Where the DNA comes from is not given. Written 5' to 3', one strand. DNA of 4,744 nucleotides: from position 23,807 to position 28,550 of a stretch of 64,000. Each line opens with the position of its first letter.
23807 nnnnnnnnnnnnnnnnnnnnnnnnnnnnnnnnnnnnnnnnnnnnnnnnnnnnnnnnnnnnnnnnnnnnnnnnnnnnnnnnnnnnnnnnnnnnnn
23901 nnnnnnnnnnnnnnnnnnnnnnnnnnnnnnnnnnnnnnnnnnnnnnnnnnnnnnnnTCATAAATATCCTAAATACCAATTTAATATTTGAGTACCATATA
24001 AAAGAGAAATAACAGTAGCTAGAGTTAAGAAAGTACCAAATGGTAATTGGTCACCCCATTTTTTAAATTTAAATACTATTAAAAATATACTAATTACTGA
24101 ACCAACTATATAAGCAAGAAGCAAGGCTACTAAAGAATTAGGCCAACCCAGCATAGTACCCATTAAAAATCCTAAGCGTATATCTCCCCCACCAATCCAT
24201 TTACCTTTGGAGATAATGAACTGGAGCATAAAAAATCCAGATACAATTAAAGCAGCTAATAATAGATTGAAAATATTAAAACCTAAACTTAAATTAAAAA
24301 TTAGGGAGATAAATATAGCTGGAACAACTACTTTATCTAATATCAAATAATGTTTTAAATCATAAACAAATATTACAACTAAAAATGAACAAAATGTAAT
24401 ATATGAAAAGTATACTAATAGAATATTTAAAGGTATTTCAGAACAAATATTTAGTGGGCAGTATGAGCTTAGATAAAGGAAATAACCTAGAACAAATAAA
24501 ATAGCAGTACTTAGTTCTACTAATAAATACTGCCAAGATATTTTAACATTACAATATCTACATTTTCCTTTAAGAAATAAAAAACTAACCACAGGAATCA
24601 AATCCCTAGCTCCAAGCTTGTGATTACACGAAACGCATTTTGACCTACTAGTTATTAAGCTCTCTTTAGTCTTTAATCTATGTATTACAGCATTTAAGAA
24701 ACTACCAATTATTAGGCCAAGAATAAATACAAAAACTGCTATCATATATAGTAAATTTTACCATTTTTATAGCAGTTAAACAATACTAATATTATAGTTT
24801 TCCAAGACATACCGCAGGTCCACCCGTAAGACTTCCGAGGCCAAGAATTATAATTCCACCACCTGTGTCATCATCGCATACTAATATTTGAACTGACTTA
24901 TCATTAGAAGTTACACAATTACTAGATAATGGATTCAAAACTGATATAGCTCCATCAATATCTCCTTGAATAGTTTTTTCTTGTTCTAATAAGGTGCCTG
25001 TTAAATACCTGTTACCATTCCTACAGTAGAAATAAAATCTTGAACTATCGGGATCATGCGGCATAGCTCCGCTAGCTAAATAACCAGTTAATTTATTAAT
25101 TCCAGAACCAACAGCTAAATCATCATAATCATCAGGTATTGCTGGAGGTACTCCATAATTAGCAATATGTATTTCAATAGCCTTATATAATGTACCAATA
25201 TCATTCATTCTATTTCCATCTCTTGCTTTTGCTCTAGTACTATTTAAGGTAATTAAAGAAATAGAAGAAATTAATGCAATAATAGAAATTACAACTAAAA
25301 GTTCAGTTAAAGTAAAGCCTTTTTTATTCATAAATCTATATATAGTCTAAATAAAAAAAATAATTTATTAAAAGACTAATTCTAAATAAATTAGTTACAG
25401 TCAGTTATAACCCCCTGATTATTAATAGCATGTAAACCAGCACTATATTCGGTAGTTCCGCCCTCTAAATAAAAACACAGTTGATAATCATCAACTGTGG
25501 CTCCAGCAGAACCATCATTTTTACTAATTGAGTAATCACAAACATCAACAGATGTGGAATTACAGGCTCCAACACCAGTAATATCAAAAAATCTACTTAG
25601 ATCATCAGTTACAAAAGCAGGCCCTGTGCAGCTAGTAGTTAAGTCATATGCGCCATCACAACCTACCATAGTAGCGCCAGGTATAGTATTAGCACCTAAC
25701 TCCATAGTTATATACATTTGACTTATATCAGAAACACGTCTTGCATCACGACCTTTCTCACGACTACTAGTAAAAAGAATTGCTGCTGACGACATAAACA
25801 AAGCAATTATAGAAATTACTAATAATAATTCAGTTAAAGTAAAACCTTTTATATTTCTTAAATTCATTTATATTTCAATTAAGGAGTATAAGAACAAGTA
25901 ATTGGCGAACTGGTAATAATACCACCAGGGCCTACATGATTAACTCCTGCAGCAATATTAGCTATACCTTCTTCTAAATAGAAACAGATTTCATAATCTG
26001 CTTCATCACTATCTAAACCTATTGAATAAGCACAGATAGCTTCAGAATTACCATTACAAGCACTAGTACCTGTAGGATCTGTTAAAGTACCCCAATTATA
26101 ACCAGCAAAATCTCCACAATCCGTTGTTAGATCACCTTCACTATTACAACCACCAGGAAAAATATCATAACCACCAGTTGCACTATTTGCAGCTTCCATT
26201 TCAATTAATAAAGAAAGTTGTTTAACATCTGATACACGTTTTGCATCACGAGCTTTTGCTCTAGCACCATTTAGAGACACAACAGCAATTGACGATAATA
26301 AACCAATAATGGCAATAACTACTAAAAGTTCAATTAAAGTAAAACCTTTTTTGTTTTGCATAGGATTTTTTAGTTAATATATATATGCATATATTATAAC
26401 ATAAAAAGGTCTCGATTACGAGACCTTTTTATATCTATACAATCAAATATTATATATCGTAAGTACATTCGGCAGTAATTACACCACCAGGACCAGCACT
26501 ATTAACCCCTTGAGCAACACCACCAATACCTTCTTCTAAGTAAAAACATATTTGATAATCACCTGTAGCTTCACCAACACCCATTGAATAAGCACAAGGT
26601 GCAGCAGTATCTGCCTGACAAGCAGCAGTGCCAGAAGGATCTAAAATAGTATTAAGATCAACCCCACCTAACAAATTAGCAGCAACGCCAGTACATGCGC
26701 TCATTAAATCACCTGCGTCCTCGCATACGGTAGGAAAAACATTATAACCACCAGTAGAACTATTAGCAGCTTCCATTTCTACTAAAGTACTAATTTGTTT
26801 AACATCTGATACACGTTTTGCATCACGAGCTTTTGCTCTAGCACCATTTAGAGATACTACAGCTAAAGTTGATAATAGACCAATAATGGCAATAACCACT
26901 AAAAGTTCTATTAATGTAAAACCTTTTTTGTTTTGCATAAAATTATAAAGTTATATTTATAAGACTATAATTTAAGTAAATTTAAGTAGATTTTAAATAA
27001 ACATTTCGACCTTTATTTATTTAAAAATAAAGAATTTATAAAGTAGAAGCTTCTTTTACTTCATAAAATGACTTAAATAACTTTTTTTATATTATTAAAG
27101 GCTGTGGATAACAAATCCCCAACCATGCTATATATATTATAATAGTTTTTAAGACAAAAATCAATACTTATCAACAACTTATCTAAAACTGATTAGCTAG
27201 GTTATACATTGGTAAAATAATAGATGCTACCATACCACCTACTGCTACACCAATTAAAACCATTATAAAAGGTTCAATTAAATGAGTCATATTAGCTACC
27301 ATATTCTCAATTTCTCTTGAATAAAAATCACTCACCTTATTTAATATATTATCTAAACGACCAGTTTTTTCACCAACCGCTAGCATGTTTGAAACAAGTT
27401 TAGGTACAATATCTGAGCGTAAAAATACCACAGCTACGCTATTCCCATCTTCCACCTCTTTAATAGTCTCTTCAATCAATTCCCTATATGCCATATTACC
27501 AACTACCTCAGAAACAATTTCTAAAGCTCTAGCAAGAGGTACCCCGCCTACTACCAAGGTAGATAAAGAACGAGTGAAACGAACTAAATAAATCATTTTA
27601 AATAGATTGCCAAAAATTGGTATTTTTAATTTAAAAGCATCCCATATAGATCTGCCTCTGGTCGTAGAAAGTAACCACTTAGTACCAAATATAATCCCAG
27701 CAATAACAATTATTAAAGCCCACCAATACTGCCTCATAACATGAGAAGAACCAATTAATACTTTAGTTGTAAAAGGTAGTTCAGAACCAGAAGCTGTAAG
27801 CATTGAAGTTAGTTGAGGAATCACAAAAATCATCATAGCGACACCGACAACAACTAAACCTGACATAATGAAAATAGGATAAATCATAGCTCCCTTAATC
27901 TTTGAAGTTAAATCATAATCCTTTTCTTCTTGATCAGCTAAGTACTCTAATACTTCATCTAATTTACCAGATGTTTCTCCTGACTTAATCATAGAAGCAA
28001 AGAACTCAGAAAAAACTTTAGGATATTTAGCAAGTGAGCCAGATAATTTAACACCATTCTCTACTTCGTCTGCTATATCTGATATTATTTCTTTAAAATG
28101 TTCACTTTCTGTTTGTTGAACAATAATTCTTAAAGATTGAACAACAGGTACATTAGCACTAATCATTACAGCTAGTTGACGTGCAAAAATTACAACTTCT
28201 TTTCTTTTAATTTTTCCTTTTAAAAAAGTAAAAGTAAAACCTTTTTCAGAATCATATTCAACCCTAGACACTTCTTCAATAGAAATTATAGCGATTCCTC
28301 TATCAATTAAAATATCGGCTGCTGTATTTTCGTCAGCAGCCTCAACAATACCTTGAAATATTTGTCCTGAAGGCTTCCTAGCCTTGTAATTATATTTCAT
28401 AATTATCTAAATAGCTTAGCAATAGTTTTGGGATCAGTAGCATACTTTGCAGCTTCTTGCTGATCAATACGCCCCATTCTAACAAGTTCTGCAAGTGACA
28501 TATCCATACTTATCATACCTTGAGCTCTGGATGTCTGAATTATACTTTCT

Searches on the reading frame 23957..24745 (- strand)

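Call 7: search_protein_families(library=pfam, proteins=[window:23957-24745:-], max_evalue=0.01)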
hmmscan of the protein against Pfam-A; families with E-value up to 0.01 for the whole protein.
window:23957-24745:- (262 aa): 2 families
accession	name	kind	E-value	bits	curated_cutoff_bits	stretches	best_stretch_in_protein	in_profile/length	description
PF06750.18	A24_N_bact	-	4.6e-33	113.6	23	1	8-88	1-81/84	Bacterial Peptidase A24 N-terminal domain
PF01478.23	Peptidase_A24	-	3.4e-14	53.6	26.5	1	117-220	2-104/104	Type IV leader peptidase family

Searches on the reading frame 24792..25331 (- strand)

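Call 7: search_protein_families(library=pfam, proteins=[window:24792-25331:-], max_evalue=0.01)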
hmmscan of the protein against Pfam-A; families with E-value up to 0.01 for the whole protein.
window:24792-25331:- (179 aa): 1 family
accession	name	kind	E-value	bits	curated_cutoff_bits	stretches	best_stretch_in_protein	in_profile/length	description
PF07963.17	N_methyl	-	8.4e-07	28.8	21.2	1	2-25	3-26/27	Prokaryotic N-terminal methylation motif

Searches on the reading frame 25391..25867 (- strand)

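Call 7: search_protein_families(library=pfam, proteins=[window:25391-25867:-], max_evalue=0.01)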
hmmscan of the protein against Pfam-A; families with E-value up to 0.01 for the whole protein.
window:25391-25867:- (158 aa): 1 family
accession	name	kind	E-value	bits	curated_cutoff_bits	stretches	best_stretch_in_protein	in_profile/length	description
PF07963.17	N_methyl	-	4e-06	26.6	21.2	1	4-28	2-26/27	Prokaryotic N-terminal methylation motif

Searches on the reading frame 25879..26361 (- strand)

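Call 7: search_protein_families(library=pfam, proteins=[window:25879-26361:-], max_evalue=0.01)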
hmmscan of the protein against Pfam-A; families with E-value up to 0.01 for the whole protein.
window:25879-26361:- (160 aa): 1 family
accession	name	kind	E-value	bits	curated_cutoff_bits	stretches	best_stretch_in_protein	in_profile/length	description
PF07963.17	N_methyl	-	7.3e-10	38.4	21.2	1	1-26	1-26/27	Prokaryotic N-terminal methylation motif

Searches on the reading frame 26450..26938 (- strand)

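Call 7: search_protein_families(library=pfam, proteins=[window:26450-26938:-], max_evalue=0.01)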
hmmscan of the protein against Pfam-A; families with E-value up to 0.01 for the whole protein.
window:26450-26938:- (162 aa): 1 family
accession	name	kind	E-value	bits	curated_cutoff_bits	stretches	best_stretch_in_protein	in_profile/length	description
PF07963.17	N_methyl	-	2.5e-09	36.8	21.2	1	1-26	1-26/27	Prokaryotic N-terminal methylation motif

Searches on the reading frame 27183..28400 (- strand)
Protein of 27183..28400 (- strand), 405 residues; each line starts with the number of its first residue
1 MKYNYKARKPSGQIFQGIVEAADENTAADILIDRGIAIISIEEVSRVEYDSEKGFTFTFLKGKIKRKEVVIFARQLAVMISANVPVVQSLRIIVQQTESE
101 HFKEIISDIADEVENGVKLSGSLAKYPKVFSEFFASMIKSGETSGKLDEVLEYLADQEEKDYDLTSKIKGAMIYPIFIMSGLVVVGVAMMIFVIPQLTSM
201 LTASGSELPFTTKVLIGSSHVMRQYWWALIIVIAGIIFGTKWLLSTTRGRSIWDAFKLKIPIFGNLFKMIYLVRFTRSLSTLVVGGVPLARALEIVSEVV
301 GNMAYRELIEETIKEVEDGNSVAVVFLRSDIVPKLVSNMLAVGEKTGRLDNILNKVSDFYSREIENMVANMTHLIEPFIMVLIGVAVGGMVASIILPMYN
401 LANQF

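Call 7: search_protein_families(library=pfam, proteins=[window:27183-28400:-], max_evalue=0.01)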
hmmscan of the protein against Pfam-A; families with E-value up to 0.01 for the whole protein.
window:27183-28400:- (405 aa): 1 family
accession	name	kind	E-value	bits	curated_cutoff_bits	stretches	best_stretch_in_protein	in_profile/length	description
PF00482.28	T2SSF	-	6e-63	210.8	25.2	2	72-195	1-125/125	Type II secretion system (T2SS), protein F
